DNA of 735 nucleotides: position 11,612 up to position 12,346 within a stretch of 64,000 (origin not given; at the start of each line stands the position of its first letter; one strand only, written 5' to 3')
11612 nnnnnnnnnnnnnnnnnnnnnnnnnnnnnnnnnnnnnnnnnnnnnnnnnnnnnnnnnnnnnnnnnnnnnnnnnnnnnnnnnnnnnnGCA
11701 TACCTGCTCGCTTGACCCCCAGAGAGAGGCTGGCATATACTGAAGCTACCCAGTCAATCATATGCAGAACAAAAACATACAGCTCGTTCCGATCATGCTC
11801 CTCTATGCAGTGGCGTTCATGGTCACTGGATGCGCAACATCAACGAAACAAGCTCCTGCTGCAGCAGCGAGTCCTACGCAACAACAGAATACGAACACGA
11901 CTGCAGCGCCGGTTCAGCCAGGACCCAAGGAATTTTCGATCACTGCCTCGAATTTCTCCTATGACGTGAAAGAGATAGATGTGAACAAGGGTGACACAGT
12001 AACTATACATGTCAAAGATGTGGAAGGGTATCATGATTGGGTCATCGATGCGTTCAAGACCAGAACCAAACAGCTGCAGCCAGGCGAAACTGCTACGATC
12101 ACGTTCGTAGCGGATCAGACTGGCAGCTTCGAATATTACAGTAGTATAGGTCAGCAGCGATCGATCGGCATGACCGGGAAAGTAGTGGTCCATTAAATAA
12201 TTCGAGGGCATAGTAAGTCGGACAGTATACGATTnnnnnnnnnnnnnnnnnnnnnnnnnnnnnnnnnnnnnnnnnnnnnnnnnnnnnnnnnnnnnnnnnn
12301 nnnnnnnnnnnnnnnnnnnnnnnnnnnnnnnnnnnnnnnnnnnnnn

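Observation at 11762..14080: Cupredoxin-like lipoprotein with lost copper ligands + CcdA + TlpA-like reductase operon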

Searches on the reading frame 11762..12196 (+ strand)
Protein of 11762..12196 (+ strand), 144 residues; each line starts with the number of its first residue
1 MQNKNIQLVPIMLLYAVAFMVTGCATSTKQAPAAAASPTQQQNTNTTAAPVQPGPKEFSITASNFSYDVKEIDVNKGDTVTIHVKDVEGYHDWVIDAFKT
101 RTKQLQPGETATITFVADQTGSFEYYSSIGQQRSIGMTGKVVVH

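Call 3: search_protein_families(library=pfam, proteins=[window:11762-12196:+], max_evalue=0.01)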
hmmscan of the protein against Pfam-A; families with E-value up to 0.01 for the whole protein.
window:11762-12196:+ (144 aa): 4 families
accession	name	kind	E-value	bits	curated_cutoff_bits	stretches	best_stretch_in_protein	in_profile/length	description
PF13473.12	Cupredoxin_1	-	3.5e-09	37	27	1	52-143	17-104/104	Cupredoxin-like domain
PF07732.21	Cu-oxidase_3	-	5.5e-06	26.9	21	1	79-144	48-115/119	Multicopper oxidase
PF00127.26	Copper-bind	-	1.7e-05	25.6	21.2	1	60-143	7-98/99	Copper binding proteins, plastocyanin/azurin family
PF07731.20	Cu-oxidase_2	-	0.00036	20.7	20.4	0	97-143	87-133/137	Multicopper oxidase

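Call 4: search_protein_families(library=ncbifam, proteins=[window:11762-12196:+], max_evalue=0.01)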
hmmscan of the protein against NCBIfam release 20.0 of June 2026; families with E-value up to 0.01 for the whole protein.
window:11762-12196:+ (144 aa): 9 families
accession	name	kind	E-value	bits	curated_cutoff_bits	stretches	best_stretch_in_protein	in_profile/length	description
TIGR04246.1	nitrous_NosZ_Gp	equivalog_domain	2.5e-08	32.6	625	1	68-127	497-559/578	Sec-dependent nitrous-oxide reductase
TIGR04244.1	nitrous_NosZ_RR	equivalog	8e-07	28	625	1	59-141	538-624/627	TAT-dependent nitrous-oxide reductase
TIGR03096.1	nitroso_cyanin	equivalog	8.4e-06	25.6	142.85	1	59-129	50-120/135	nitrosocyanin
TIGR03388.1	ascorbase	equivalog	1.4e-05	24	614.8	1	78-143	53-119/542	L-ascorbate oxidase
NF051440.1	CuResCopIPSEAE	equivalog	3.4e-05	23.7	280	0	31-84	17-69/180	copper-resistant cuproprotein CopI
TIGR02656.1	cyanin_plasto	equivalog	4.7e-05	23.7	87.85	1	65-143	12-98/99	plastocyanin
NF052460.1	L-NosZ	equivalog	0.00039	19.1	700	1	41-128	364-462/480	clade III lactonase-type nitrous-oxide reductase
TIGR02866.1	CoxB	equivalog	0.0019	17.8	147.7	1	68-142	116-190/202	cytochrome c oxidase subunit II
NF049864.1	lipo_LppU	equivalog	0.0083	16.1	135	0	11-82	12-77/199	LppU family putative lipoprotein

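Call 7: find_homologous_proteins(query=window:11762-12196:+)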
Query window:11762-12196:+ (144 aa): 67 proteins with E <= 0.001 among 203 candidates.
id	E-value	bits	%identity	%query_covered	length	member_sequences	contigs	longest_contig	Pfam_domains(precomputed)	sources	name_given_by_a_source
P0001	4.2e-89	313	100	100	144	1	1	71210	PF00127.27,PF13473.13,PF07732.22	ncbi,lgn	-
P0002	1.5e-36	143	51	100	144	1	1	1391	PF07731.21,PF00127.27,PF13473.13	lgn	-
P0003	2.1e-35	140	47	93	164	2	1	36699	PF00127.27,PF13473.13,PF07732.22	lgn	-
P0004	9.2e-34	134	49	100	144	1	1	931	PF07731.21,PF00127.27,PF13473.13,PF07732.22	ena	-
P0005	1.1e-32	131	43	86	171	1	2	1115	PF07731.21,PF00127.27,PF13473.13,PF07732.22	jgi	jgi:plastocyanin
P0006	7.3e-28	115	49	77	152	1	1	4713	PF07731.21,PF00127.27,PF13473.13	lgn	-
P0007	3.4e-26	110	50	81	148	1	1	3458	PF07731.21,PF00127.27,PF13473.13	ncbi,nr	ncbi:MAG: cupredoxin domain-containing protein [Candidatus Amesbacteria bacterium]|nr:cupredoxin dom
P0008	3.9e-26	110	58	63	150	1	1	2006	PF07731.21,PF00127.27,PF13473.13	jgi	jgi:plastocyanin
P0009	4.0e-26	110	41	89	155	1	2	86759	PF07731.21,PF00127.27,PF13473.13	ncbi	-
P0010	6.1e-26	109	42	94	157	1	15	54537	PF07731.21,PF00127.27,PF13473.13,PF07732.22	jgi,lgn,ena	jgi:plastocyanin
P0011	8.7e-26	109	44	97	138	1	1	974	PF07731.21,PF00127.27,PF13473.13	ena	-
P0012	1.7e-25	108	44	92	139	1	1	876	PF07731.21,PF00127.27,PF13473.13,PF07732.22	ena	-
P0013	1.7e-25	108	55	62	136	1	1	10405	PF07731.21,PF00127.27,PF13473.13,PF07732.22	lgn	-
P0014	1.9e-25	107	42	92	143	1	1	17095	PF07731.21,PF00127.27,PF13473.13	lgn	-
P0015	2.8e-25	107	55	67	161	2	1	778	PF07731.21,PF00127.27,PF13473.13,PF07732.22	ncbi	-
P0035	8.7e-23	99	36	100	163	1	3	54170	PF07731.21,PF00127.27,PF13473.13,PF07732.22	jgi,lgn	jgi:plastocyanin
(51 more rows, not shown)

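Call 11: find_related_loci(query=A1, collection=genome_contigs, flank=6000)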
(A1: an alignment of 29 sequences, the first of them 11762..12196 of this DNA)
Query A1 (144 aa) in genome_contigs; peptide patterns used: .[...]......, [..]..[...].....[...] (x = any residue, [..] = any of these).
600 stretches matched a pattern (row limit reached: there are more); 307 encode a relative of the query (tblastn E <= 1e-3); the best 80 are kept; 80 distinct loci.
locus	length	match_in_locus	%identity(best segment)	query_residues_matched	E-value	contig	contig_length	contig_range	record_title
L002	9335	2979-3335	50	27-144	8e-35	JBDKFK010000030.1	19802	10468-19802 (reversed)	MAG: Candidatus Parcubacteria bacterium isolate farmington_2019_sw_WHONDRS-S19S_0053_A_bin.38 scaffold_0000769, whole ge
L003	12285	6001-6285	55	49-143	2e-34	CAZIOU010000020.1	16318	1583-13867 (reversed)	MAG TPA_asm: uncultured Gammaproteobacteria bacterium isolate SRP286056_co1_85 genome assembly, contig: NODE_4342_length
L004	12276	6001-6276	52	53-144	5e-33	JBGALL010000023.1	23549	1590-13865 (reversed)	MAG: Candidatus Woesebacteria bacterium isolate MAG_MBR_H10.109 MBRH10-109_opera_contig_7419, whole genome shotgun seque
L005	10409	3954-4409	41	6-144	1e-32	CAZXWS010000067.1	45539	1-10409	MAG TPA_asm: uncultured Gammaproteobacteria bacterium isolate SRP135725_co2_706 genome assembly, contig: k141_2892330, w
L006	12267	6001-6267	58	56-144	2e-32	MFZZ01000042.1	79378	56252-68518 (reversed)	MAG: Candidatus Roizmanbacteria bacterium RIFCSPHIGHO2_12_FULL_38_13 rifcsphigho2_12_scaffold_718, whole genome shotgun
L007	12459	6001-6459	43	1-144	3e-32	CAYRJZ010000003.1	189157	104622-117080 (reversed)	MAG TPA_asm: uncultured Gammaproteobacteria bacterium isolate SRP170004_co1_576 genome assembly, contig: NODE_68_length_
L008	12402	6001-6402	38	11-144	3e-32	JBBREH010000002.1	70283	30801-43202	MAG: Candidatus Doudnabacteria bacterium isolate Co_metawrap_2493 Cmw_2493_k141_27966305_length_70283_cov_23.3073, whole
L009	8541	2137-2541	43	12-144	4e-32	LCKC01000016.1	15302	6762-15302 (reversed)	MAG: Parcubacteria group bacterium GW2011_GWB1_45_10 UW89_C0016, whole genome shotgun sequence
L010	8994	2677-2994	46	31-144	1e-31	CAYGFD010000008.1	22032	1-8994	MAG TPA_asm: uncultured Gammaproteobacteria bacterium isolate ERP113451_co1_458 genome assembly, contig: NODE_2698_lengt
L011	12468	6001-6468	40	12-144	5e-31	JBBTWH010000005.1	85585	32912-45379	MAG: Patescibacteria group bacterium isolate H41-bin254_1 H41_bin254_1_000000000005, whole genome shotgun sequence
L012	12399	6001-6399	43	11-144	2e-31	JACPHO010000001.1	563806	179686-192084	MAG: Candidatus Shapirobacteria bacterium isolate NC_groundwater_416_Ag_B-0.1um_40_33 GD18-4_B1_scaffold_56969, whole ge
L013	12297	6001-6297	54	45-143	5e-31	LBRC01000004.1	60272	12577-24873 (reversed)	MAG: Parcubacteria group bacterium GW2011_GWA2_36_10 UR94_C0004, whole genome shotgun sequence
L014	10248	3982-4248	54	56-144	2e-31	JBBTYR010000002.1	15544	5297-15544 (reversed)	MAG: Patescibacteria group bacterium isolate H41-bin042_1 H41_bin042_1_000000000002, whole genome shotgun sequence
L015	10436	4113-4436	46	31-144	4e-31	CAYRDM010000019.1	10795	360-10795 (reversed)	MAG TPA_asm: uncultured Candidatus Saccharibacteria bacterium isolate SRP193066_co2_445 genome assembly, contig: NODE_31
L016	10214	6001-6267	55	56-144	1e-30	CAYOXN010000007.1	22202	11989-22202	MAG TPA_asm: uncultured Candidatus Saccharibacteria bacterium isolate SRP286056_co1_736 genome assembly, contig: NODE_27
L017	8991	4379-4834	43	1-144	2e-30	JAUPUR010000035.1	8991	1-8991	MAG: Patescibacteria group bacterium isolate erpe_2018_sw_18hr_WHONDRS-SW48-000091_B_bin.71 scaffold_205489, whole genom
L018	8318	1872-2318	41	3-144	1e-30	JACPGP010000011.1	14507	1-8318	MAG: Candidatus Levyibacteriota bacterium isolate NC_groundwater_391_Ag_B-0.1um_40_33 GD18-4_B1_scaffold_296358, whole g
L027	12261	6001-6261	51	58-144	2e-29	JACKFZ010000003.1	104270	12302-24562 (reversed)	MAG: Candidatus Nomurabacteria bacterium isolate HK-STAS-PATE-18 HK-STAS-PATE-18_3, whole genome shotgun sequence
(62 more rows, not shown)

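Call 14: find_encoding_contigs(protein=P0003, flank=8000, max_places=2)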
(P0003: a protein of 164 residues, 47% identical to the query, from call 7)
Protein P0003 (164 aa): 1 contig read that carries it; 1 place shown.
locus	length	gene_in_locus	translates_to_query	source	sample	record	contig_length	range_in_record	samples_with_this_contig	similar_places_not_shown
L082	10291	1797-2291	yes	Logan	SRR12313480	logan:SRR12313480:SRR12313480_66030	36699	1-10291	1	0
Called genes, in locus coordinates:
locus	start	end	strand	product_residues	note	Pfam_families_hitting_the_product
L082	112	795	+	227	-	PF00483:NTP_transferase, PF12804:NTP_transf_3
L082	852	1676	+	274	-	PF00730:HhH-GPD, PF00633:HHH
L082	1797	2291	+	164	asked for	PF07732:Cu-oxidase_3 (faint), PF13473:Cupredoxin_1, PF00127:Copper-bind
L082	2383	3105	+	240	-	PF02683:DsbD_TM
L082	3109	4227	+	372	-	PF00578:AhpC-TSA, PF08534:Redoxin, PF13905:Thioredoxin_8, PF17991:Thioredoxin_10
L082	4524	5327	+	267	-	PF00300:His_Phos_1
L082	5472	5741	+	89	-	-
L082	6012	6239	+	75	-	-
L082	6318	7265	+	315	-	PF00438:S-AdoMet_synt_N, PF02772:S-AdoMet_synt_M, PF02773:S-AdoMet_synt_C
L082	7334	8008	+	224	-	PF00293:NUDIX, PF19368:WHD_AraR, PF21906:WHD_NrtR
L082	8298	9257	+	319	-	PF13672:PP2C_2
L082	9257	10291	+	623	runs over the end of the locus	-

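Call 22: search_solved_structures(query=A1, max_evalue=0.01, show_alignments=2)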
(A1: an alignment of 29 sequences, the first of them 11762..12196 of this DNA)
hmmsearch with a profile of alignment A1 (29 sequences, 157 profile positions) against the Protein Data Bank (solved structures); distinct sequences matched with E-value up to 0.01: 138 (the best 60 are shown).
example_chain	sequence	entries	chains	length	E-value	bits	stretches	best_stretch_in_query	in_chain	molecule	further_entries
6tfd_A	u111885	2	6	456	9.9e-28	100.4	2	83-156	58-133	Copper-containing nitrite reductase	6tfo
2dv6_A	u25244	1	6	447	3.9e-27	98.5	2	84-156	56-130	Nitrite reductase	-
1iby_A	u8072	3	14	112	3.2e-12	50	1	72-142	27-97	NITROSOCYANIN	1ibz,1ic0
7aq0_A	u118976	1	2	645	8.4e-12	48.7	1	54-157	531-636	Nitrous-oxide reductase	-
6y7e_A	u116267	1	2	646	1.1e-11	48.3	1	54-157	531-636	Nitrous-oxide reductase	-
3sbp_A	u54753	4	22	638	1.1e-11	48.3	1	55-157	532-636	Nitrous-oxide reductase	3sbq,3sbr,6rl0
6y6y_A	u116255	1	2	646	1.2e-11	48.2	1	55-157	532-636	Nitrous-oxide reductase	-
6y77_A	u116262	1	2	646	1.2e-11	48.2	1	55-157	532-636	Nitrous-oxide reductase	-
7aqa_A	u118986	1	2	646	1.2e-11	48.2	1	55-157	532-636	Nitrous-oxide reductase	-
6rkz_A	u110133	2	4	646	1.2e-11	48.2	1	55-157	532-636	Nitrous-oxide reductase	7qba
6y7d_A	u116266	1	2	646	1.2e-11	48.2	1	55-157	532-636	Nitrous-oxide reductase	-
6y71_A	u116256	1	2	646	1.2e-11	48.2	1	55-157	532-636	Nitrous-oxide reductase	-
6y72_A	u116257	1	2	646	1.2e-11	48.2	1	55-157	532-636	Nitrous-oxide reductase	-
7apy_A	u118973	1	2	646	1.3e-11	48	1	55-157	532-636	Nitrous-oxide reductase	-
6hbe_A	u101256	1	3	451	1.7e-11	47.7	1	85-156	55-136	Copper-containing nitrite reductase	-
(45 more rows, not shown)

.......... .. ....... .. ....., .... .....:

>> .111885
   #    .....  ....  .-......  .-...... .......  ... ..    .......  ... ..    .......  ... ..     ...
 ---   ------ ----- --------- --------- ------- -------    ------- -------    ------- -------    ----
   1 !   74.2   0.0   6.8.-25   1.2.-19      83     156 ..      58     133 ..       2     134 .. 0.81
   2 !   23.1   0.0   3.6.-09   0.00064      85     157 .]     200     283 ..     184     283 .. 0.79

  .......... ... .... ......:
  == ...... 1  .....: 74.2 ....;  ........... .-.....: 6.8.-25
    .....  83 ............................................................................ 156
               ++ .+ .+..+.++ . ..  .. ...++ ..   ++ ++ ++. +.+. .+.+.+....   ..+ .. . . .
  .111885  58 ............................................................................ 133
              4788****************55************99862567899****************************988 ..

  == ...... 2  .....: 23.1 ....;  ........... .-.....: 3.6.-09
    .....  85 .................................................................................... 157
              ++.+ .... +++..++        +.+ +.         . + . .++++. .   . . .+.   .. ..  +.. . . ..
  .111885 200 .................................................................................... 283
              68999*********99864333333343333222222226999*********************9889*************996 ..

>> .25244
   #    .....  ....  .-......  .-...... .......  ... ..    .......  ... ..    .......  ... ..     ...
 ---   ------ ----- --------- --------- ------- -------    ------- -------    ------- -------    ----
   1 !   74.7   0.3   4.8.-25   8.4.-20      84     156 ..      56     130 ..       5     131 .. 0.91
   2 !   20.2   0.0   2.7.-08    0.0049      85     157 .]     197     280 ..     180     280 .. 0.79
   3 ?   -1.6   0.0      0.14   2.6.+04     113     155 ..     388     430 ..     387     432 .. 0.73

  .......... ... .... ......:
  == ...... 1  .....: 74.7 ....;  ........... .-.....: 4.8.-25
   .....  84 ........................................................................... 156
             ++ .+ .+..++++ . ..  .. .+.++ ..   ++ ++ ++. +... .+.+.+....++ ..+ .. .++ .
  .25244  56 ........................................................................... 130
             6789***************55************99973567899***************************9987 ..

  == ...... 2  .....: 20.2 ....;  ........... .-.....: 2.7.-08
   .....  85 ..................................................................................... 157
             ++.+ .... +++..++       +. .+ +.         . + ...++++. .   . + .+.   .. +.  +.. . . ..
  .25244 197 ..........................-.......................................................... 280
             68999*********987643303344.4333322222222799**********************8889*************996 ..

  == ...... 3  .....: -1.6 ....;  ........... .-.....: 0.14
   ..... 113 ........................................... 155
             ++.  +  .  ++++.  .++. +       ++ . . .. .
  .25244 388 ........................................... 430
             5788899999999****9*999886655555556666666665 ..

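Call 24: search_protein_representatives(protein=window:11762-12196:+)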
Query: 144 residues. Proteins with E-value up to 0.001 (for the whole library): 4239; up to 1e-10: 1706; up to 1e-30: 2. The best 150 are listed.
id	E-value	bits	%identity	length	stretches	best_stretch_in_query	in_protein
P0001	1.3e-89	313.3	100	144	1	1-144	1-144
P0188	4.2e-39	149.9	30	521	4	35-143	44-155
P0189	2.3e-30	121.7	48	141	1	13-143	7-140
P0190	4.6e-28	114.2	47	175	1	22-143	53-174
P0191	5.2e-28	114.1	46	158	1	18-143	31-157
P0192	5.3e-28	114.0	50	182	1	39-143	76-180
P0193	1.1e-27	113.0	47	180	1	27-143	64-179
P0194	1.7e-27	112.4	49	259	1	39-143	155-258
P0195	2.6e-27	111.8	47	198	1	25-143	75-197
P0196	4.7e-27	111.0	47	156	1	25-143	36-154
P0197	1.0e-26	109.9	48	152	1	10-143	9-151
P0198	1.0e-26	109.9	42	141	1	13-143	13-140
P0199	1.5e-26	109.3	44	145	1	14-143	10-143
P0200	1.5e-26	109.3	49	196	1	46-143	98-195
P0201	1.8e-26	109.1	45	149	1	17-143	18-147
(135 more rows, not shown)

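Call 25: predict_structure(alignment_id=A1)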
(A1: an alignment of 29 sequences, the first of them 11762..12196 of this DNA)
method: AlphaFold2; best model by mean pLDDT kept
length: 144 residues; sequences in the alignment: 29
mean_pLDDT: 83.8   pTM: 0.63
mean pLDDT of the five models: 83.8, 83.7, 82.8, 82.2, 78.0
residues with pLDDT >= 90: 91; 70-90: 6; 50-70: 40; < 50: 7
segments of 3 or more residues with pLDDT < 50: 8-10
pLDDT, mean of each block of 10 residues (from residue 1): 51 56 54 64 67 92 98 98 98 98 98 98 98 97 98
secondary structure, 60 per line:
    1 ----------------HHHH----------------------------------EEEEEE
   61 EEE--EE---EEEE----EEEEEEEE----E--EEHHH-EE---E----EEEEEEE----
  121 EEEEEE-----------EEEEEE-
elements in order: H17-20 E55-63 E71-74 E79-86 E110-116 E121-126 E138-143

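Call 27: find_encoding_contigs(protein=P0001, flank=3000, max_places=5)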
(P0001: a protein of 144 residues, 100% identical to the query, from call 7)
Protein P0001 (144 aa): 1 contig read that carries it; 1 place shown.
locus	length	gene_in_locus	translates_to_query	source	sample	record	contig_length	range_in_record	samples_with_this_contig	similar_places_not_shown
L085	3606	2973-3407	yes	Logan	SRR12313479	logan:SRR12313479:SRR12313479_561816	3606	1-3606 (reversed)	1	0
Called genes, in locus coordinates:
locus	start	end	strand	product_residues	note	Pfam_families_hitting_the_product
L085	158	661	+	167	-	PF00398:RrnaAD, PF05175:MTS (weak), PF13649:Methyltransf_25, PF08242:Methyltransf_12 (weak)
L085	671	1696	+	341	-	PF02547:Queuosine_synth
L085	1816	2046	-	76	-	-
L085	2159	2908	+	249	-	PF00730:HhH-GPD, PF00633:HHH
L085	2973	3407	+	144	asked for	PF13473:Cupredoxin_1, PF07732:Cu-oxidase_3 (faint), PF00127:Copper-bind (faint)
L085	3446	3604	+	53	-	?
